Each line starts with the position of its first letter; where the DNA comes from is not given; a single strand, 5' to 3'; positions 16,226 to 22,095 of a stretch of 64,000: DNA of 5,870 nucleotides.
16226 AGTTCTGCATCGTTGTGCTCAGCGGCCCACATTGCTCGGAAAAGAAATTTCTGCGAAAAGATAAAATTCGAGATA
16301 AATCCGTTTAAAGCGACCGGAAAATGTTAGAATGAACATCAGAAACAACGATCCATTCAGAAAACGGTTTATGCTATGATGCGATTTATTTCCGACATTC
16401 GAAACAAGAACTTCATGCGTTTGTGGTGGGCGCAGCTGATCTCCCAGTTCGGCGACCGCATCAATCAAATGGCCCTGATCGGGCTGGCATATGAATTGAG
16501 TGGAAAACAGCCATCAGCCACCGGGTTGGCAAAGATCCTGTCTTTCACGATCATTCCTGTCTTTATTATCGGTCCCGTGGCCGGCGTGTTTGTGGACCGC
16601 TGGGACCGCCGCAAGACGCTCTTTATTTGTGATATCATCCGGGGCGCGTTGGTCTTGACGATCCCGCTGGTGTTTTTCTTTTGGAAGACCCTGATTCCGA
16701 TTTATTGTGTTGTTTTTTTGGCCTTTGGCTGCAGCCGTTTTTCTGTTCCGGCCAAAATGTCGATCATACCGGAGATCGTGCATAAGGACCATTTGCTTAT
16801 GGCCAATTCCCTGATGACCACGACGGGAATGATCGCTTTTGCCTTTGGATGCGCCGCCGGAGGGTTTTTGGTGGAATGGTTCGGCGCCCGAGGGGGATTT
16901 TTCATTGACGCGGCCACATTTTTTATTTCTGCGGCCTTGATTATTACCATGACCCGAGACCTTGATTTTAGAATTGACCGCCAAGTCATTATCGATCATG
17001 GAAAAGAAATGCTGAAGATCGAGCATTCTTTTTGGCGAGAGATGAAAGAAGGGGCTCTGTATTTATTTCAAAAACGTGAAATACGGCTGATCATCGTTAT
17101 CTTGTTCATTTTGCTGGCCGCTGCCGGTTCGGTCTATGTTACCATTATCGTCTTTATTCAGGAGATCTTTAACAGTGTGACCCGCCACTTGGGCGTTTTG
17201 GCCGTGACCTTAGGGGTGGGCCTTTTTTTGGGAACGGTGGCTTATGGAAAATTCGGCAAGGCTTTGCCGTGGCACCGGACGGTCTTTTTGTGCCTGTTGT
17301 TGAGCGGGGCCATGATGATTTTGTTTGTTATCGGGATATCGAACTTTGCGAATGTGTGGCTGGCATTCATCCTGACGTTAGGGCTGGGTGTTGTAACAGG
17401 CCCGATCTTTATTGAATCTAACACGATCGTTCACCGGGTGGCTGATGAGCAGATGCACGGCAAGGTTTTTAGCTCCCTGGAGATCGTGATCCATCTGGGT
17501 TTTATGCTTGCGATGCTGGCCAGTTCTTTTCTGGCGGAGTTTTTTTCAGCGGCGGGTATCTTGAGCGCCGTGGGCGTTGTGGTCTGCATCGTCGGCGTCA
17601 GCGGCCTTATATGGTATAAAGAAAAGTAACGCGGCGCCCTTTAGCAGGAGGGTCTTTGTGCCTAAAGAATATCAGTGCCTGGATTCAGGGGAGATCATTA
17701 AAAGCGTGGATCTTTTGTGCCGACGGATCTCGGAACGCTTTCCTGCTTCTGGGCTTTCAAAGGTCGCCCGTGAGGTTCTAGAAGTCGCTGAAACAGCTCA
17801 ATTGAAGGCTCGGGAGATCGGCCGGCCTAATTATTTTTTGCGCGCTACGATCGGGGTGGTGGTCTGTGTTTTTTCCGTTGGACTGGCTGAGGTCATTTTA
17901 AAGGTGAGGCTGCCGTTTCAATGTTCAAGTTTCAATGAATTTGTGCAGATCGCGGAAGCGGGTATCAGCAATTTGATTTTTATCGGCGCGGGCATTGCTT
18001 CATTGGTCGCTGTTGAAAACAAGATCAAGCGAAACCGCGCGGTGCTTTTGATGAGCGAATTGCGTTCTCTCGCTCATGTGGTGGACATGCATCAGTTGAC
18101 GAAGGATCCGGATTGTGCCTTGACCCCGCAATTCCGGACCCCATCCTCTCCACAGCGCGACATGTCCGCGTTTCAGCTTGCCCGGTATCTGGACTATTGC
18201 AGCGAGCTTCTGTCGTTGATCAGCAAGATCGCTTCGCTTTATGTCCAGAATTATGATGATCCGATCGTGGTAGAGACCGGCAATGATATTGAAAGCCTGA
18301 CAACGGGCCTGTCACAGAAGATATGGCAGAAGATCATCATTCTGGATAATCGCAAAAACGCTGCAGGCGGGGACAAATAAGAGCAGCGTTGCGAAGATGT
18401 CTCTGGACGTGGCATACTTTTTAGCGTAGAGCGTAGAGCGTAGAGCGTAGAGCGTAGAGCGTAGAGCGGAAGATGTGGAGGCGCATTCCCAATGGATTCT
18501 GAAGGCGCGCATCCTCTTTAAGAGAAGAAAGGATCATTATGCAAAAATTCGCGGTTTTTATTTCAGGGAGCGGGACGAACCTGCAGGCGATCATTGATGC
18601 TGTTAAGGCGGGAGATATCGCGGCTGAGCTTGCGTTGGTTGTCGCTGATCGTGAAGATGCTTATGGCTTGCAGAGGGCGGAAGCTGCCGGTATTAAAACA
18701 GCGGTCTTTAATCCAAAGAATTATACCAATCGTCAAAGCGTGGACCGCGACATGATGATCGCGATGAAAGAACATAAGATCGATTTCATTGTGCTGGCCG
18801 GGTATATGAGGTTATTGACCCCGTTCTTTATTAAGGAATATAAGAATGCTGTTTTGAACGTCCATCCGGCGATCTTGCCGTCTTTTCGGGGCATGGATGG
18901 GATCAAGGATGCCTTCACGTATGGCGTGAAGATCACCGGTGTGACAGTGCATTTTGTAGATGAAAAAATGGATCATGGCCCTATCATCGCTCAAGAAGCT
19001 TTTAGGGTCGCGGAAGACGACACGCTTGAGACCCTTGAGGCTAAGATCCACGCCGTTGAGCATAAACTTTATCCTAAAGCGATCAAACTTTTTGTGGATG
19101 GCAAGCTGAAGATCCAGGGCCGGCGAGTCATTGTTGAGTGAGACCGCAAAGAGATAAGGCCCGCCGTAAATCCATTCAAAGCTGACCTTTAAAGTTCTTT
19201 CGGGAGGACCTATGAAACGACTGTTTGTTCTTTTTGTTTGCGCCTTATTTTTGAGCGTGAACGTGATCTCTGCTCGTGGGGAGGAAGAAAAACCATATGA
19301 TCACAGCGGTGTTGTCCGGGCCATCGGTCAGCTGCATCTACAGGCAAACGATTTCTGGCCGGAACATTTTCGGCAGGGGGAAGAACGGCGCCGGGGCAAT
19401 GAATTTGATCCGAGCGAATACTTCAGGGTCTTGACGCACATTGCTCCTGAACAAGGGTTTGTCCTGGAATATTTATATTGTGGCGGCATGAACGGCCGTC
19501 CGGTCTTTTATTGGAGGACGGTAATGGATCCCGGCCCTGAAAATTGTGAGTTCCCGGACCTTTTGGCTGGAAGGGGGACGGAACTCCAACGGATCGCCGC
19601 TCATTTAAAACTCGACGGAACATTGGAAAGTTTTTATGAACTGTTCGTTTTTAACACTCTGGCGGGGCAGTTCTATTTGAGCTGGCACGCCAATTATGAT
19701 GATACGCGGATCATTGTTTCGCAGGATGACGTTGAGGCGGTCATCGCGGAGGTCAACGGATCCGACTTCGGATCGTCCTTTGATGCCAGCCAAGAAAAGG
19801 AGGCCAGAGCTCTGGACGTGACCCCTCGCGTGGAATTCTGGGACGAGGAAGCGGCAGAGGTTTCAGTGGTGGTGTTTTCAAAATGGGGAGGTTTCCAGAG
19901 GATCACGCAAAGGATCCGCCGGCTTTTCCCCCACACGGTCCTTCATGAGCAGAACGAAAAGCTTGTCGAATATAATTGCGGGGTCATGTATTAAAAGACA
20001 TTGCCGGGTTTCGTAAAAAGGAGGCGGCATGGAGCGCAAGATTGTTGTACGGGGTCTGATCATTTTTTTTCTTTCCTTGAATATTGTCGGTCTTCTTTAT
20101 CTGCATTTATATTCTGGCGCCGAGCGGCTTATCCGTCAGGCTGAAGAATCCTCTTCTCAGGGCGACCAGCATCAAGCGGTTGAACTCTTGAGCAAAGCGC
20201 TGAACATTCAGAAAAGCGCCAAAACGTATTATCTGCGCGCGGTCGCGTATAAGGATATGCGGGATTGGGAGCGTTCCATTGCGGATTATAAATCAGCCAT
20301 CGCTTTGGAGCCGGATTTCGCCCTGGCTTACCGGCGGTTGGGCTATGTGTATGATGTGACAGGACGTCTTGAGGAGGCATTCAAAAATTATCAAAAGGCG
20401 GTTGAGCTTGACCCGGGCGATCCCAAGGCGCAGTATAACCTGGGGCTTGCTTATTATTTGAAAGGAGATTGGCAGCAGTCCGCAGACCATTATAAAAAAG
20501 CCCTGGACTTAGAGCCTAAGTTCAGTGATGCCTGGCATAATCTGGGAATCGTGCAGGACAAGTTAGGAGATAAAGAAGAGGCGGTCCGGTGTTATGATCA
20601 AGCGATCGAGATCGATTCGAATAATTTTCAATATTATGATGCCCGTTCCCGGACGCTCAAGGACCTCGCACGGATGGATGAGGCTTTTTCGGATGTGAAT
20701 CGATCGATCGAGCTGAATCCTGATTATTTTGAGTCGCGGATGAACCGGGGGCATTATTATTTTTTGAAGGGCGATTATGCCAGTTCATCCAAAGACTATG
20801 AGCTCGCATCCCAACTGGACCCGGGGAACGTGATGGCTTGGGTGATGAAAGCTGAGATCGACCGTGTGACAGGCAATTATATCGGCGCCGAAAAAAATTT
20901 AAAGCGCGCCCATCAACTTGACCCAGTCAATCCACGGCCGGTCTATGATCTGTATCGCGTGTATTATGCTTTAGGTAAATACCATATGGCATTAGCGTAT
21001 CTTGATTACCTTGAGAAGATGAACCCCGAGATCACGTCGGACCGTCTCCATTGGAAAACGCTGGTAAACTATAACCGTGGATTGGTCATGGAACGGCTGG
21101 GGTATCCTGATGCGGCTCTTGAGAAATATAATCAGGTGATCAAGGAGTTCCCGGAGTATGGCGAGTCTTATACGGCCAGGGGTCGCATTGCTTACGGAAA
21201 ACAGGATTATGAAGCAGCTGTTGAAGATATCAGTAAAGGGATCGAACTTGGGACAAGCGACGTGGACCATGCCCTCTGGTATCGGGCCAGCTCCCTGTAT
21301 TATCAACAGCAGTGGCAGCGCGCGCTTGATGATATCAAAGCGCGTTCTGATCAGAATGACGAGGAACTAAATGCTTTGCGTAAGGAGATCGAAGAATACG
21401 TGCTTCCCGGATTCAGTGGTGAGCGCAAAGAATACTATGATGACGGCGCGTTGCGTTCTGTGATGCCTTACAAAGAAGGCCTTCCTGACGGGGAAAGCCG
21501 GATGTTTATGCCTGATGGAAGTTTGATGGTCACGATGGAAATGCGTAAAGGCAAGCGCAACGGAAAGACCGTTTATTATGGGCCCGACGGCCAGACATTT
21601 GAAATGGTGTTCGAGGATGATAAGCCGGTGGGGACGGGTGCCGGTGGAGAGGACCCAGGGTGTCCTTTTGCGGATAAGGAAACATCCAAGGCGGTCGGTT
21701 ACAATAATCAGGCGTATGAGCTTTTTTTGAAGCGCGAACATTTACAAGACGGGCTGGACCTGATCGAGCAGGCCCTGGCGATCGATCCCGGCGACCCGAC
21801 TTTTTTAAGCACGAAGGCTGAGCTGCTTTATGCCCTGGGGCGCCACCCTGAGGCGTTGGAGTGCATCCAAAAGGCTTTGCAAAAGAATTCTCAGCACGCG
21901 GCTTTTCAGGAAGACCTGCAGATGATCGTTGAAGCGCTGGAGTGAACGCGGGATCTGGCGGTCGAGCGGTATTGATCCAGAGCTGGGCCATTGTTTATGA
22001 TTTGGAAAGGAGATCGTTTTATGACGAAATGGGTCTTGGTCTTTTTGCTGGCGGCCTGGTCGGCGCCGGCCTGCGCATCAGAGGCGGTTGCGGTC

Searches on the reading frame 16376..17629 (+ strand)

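Call 27: search_protein_families(library=pfam, proteins=[window:16376-17629:+], max_evalue=0.001)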
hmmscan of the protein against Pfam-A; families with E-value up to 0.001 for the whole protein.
window:16376-17629:+ (417 aa): 2 families
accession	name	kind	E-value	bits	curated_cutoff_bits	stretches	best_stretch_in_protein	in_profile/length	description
PF07690.21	MFS_1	-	1.2e-26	94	33.4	2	16-318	1-290/347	Major Facilitator Superfamily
PF05977.19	MFS_3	-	5.7e-18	65.1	27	1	7-340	6-320/524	Transmembrane secretion effector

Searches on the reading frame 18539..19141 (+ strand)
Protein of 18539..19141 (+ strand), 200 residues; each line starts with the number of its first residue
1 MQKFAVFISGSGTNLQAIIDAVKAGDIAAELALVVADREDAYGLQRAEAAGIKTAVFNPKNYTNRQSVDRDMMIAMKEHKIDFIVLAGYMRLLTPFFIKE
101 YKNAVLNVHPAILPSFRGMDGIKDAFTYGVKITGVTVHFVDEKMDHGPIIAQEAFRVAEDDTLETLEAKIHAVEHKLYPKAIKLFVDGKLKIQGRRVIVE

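Call 27: search_protein_families(library=pfam, proteins=[window:18539-19141:+], max_evalue=0.001)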
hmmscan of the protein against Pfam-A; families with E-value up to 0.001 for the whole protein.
window:18539-19141:+ (200 aa): 1 family
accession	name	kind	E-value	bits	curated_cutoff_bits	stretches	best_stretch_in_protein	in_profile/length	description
PF00551.24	Formyl_trans_N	-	1.4e-60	204.6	26.1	1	3-182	2-181/181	Formyl transferase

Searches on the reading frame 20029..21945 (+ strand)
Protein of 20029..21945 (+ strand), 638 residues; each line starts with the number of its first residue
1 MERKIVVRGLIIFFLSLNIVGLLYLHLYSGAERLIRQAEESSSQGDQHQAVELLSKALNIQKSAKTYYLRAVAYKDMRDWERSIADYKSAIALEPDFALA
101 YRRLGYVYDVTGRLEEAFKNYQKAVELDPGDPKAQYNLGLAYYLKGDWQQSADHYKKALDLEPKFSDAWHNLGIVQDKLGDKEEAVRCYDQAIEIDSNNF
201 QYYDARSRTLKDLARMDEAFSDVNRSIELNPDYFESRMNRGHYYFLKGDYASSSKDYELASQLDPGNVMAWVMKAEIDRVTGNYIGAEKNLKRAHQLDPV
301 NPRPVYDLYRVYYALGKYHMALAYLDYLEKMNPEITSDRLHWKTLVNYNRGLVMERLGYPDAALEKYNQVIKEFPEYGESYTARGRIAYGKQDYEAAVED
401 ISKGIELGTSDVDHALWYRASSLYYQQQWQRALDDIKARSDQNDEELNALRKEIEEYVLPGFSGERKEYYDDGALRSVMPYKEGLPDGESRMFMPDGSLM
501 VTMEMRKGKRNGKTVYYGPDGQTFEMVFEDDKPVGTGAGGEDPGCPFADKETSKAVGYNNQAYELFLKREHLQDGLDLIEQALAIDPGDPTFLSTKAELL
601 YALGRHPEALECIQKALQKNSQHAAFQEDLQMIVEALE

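Call 27: search_protein_families(library=pfam, proteins=[window:20029-21945:+], max_evalue=0.001)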
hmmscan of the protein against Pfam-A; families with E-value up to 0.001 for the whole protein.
window:20029-21945:+ (638 aa): 30 families (the best 25 are shown)
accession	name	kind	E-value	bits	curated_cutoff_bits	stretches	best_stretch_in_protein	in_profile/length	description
PF07719.23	TPR_2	-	9.3e-65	209.9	27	5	132-164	1-33/34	Tetratricopeptide repeat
PF00515.34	TPR_1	-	6.1e-57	187.7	27.8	5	167-199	2-34/34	Tetratricopeptide repeat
PF13414.12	TPR_11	-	5.3e-44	148.1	26.8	4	112-146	8-42/42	TPR repeat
PF13431.12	TPR_17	-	1.7e-40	134.3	24.4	2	154-186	1-33/34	Tetratricopeptide repeat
PF13181.12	TPR_8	-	3.6e-39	130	25.7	2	167-199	2-34/34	Tetratricopeptide repeat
PF13432.12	TPR_16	-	9.6e-35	119.1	32.7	4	68-132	1-65/65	Tetratricopeptide repeat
PF14559.12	TPR_19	-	1.1e-31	109.4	25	4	145-207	4-66/68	Tetratricopeptide repeat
PF13424.12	TPR_12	-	1.5e-27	96.1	30.1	1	97-161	2-74/77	Tetratricopeptide repeat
PF13371.12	TPR_9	-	1.5e-27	95.8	35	1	566-623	5-62/73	Tetratricopeptide repeat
PF13428.12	TPR_14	-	2.5e-27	93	23.5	1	100-139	3-42/44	Tetratricopeptide repeat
PF13174.12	TPR_6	-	5.1e-18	64.9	26.3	0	134-163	2-31/33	Tetratricopeptide repeat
PF12895.13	ANAPC3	-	3.8e-15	56.4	27.2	0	113-190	4-80/82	Anaphase-promoting complex, cyclosome, subunit 3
PF13176.12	TPR_7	-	6.9e-14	51.1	27.9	1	168-196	1-29/36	Tetratricopeptide repeat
PF23914.1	TPR_CcmH_CycH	-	1.5e-11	44.8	42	1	95-192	47-147/158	Cytochrome c-type biogenesis protein H TPR domain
PF12569.14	NatA_aux_su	-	7.2e-11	42.1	33.3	0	553-632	4-80/515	N-terminal acetyltransferase A, auxiliary subunit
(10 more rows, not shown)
